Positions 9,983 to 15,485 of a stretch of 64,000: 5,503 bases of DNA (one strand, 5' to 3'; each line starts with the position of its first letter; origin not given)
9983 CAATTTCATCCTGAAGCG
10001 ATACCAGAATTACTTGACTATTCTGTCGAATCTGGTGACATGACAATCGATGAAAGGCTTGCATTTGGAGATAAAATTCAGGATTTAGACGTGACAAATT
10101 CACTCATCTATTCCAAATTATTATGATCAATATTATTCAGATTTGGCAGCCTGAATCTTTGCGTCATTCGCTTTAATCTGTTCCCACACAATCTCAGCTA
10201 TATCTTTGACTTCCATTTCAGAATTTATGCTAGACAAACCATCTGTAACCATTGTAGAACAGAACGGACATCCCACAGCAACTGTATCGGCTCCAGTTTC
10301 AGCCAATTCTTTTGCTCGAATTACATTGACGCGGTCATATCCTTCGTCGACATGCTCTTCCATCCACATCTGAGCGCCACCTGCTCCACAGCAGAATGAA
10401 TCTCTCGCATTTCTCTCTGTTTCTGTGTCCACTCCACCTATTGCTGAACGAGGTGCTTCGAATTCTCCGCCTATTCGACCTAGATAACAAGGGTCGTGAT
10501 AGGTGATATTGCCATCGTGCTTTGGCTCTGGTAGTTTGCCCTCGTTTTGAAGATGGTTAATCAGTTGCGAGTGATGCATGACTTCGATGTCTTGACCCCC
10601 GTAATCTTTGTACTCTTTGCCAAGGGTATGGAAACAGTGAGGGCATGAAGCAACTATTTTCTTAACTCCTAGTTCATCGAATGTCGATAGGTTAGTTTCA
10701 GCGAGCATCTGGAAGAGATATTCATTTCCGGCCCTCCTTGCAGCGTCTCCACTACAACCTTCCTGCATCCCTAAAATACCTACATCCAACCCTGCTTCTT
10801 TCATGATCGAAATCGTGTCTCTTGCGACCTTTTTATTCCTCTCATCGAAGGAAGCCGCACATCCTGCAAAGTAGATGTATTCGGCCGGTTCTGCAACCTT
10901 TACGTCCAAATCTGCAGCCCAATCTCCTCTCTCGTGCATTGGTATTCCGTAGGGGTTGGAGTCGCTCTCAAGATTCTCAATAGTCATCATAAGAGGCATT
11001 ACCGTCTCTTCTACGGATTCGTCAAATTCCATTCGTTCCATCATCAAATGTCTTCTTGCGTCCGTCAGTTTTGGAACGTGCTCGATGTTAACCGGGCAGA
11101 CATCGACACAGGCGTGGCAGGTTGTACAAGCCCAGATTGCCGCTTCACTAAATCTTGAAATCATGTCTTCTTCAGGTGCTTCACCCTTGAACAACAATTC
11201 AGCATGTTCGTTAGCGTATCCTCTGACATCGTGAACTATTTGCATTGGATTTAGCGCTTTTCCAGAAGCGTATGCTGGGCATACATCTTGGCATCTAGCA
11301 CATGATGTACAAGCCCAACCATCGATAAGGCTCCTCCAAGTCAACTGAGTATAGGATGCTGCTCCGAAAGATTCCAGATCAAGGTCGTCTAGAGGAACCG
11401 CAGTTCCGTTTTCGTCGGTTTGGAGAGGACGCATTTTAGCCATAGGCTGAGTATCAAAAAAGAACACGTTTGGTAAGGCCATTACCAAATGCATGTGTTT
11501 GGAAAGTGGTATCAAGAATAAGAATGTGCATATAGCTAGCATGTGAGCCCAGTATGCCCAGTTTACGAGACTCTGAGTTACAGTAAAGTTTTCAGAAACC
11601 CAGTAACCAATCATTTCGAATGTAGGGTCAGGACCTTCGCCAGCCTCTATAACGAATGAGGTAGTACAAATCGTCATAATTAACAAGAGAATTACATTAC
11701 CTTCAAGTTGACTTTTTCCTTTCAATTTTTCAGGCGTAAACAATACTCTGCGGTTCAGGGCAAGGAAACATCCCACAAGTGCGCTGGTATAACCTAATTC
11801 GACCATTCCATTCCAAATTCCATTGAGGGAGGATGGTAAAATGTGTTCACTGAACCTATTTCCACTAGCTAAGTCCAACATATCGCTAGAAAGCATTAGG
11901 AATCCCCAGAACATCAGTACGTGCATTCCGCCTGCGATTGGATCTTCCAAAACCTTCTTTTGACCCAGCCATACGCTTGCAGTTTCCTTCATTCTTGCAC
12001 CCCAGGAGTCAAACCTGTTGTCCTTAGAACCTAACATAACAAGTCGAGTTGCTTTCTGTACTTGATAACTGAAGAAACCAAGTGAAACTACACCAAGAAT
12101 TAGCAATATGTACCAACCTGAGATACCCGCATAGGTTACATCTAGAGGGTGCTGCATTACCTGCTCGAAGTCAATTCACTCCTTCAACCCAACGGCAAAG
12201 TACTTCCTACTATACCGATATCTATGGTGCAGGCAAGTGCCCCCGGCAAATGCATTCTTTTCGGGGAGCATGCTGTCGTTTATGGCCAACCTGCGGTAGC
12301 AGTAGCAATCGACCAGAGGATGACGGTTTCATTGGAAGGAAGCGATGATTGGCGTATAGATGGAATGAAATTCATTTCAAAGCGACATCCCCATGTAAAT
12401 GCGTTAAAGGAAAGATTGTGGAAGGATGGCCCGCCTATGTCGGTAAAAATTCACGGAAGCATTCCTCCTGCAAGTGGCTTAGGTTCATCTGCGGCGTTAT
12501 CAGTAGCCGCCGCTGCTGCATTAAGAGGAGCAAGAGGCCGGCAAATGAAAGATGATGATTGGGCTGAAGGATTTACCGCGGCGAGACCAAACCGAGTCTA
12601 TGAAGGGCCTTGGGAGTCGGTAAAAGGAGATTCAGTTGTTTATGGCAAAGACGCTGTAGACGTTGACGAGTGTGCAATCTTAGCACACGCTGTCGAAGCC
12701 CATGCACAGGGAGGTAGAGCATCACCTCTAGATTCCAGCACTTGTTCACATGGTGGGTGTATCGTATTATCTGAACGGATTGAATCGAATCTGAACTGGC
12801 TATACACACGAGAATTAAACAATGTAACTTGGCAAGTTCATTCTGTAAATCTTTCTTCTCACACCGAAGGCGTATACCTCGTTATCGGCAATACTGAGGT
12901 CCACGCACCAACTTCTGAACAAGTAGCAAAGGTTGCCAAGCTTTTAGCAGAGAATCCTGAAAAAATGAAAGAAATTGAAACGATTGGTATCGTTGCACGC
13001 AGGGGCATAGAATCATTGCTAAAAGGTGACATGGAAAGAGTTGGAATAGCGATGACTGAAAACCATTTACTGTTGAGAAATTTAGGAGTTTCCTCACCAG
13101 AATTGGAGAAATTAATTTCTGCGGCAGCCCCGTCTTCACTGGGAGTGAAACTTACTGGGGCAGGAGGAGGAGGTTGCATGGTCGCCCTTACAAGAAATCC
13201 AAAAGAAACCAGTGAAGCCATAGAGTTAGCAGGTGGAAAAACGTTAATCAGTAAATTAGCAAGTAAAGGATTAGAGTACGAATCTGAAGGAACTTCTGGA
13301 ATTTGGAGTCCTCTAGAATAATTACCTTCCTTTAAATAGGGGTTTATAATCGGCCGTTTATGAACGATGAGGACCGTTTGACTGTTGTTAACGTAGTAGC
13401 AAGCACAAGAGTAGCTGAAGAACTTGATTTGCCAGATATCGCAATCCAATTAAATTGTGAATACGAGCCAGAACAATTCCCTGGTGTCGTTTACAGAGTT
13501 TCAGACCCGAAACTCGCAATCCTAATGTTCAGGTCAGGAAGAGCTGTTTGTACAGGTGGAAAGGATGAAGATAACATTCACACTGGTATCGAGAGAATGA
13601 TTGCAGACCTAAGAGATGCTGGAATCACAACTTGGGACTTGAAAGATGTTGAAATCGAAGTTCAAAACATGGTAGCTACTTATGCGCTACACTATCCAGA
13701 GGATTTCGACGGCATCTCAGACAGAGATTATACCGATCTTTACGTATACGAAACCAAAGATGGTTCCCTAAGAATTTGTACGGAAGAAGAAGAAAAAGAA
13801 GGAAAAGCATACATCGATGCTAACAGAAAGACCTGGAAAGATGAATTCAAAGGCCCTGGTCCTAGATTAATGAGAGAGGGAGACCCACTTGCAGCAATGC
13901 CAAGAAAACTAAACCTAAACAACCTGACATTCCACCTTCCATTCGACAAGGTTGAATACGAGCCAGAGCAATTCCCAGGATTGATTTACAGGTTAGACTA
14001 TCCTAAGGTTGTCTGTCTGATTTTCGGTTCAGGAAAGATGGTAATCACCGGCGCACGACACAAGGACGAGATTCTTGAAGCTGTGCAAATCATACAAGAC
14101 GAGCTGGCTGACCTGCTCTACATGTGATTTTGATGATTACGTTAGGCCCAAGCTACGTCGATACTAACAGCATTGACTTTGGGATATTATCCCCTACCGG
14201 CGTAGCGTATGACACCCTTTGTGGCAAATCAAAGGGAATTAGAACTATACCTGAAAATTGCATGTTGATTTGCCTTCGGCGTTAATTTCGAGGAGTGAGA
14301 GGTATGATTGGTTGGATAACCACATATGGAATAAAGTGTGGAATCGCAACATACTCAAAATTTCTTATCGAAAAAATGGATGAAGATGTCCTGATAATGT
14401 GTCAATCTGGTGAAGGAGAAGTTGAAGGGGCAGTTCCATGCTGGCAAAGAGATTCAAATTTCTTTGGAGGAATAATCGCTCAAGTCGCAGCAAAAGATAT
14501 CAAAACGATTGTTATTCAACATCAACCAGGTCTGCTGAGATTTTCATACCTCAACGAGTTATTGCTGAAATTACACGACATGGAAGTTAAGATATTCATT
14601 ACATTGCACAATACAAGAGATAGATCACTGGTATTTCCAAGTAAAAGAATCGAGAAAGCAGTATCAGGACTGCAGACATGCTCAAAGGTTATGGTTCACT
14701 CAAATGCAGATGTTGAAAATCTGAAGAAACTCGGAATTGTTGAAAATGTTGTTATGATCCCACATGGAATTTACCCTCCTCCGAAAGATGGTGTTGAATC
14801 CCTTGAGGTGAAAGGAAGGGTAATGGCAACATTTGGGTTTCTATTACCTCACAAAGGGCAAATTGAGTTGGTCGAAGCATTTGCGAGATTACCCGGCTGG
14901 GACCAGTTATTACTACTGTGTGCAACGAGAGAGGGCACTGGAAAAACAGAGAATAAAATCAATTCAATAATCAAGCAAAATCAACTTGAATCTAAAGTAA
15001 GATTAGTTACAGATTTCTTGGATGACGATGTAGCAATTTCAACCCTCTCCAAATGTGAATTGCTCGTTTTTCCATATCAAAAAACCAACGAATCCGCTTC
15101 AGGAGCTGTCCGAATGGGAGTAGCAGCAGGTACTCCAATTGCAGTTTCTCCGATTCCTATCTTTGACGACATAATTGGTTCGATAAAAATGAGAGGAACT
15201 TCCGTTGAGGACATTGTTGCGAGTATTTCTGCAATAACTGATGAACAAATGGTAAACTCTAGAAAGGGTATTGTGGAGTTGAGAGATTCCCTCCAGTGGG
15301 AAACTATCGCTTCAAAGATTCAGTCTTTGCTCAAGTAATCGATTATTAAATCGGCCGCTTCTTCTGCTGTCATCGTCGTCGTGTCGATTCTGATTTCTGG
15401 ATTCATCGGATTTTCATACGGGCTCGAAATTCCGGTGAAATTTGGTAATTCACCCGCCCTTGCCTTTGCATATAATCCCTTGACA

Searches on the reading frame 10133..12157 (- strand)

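Call 19: search_protein_families(library=pfam, proteins=[window:10133-12157:-], max_evalue=0.00001)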
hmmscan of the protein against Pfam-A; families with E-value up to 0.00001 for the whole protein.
window:10133-12157:- (674 aa): 8 families
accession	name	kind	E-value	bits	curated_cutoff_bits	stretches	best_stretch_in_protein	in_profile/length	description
PF02754.22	CCG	-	4.5e-26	91.2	20.6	2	428-512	2-84/85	Cysteine-rich domain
PF13237.11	Fer4_10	-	8.7e-11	42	25.5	1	278-355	4-53/53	4Fe-4S dicluster domain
PF13183.11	Fer4_8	-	1.8e-10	41.7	27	1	282-358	4-68/68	4Fe-4S dicluster domain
PF13187.11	Fer4_9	-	7.6e-10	39.1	27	1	282-357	1-50/52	4Fe-4S dicluster domain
PF12838.12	Fer4_7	-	1.6e-08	35.3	27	0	343-358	37-52/52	4Fe-4S dicluster domain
PF13484.11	Fer4_16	-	4.1e-06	27.9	30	0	283-357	2-66/66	4Fe-4S double cluster binding domain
PF12797.12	Fer4_2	-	4.6e-06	26.7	24.5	0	274-295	1-22/22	4Fe-4S binding domain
PF13534.11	Fer4_17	-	8.6e-06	26.6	22.2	0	282-358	1-60/61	4Fe-4S dicluster domain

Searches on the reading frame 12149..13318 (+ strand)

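Call 19: search_protein_families(library=pfam, proteins=[window:12149-13318:+], max_evalue=0.00001)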
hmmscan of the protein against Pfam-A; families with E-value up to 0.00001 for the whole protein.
window:12149-13318:+ (390 aa): 2 families
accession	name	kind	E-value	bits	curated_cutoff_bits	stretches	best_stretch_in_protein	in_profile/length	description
PF08544.19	GHMP_kinases_C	-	3.7e-13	50.1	21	1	287-357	2-75/85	GHMP kinases C terminal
PF00288.32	GHMP_kinases_N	-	1.3e-12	48.2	22.3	1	85-140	9-61/87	GHMP kinases N terminal domain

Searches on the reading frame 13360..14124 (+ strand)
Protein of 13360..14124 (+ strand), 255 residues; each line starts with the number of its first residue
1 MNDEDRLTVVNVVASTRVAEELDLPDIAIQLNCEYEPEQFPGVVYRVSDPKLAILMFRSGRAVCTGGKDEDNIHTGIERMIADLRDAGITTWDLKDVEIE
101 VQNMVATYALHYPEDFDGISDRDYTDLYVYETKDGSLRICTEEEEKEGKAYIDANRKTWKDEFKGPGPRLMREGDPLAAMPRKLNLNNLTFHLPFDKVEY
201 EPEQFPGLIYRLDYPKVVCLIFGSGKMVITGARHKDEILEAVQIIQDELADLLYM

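Call 18: search_protein_families(library=pfam, proteins=[window:13360-14124:+], max_evalue=0.00001)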
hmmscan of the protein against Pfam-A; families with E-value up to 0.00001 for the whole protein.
window:13360-14124:+ (255 aa): 1 family
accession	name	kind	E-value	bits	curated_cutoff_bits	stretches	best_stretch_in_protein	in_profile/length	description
PF00352.27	TBP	-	1.4e-52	175.9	22.9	2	7-86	2-84/85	Transcription factor TFIID (or TATA-binding protein, TBP)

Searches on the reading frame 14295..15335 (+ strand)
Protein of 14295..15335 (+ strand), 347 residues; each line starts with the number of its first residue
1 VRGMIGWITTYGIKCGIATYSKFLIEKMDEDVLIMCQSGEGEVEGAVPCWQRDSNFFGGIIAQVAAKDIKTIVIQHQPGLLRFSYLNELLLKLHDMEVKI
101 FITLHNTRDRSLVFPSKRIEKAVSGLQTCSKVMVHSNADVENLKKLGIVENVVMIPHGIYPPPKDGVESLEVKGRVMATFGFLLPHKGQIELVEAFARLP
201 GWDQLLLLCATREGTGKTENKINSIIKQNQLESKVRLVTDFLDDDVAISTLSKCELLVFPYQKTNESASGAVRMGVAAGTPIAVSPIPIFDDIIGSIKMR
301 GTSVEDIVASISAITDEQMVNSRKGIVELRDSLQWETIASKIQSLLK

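Call 19: search_protein_families(library=pfam, proteins=[window:14295-15335:+], max_evalue=0.00001)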
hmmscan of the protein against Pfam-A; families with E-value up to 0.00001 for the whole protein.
window:14295-15335:+ (347 aa): 1 family
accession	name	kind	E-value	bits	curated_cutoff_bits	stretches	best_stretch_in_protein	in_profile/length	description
PF00534.26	Glycos_transf_1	-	7.4e-07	29.3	26.4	1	172-309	13-150/172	Glycosyl transferases group 1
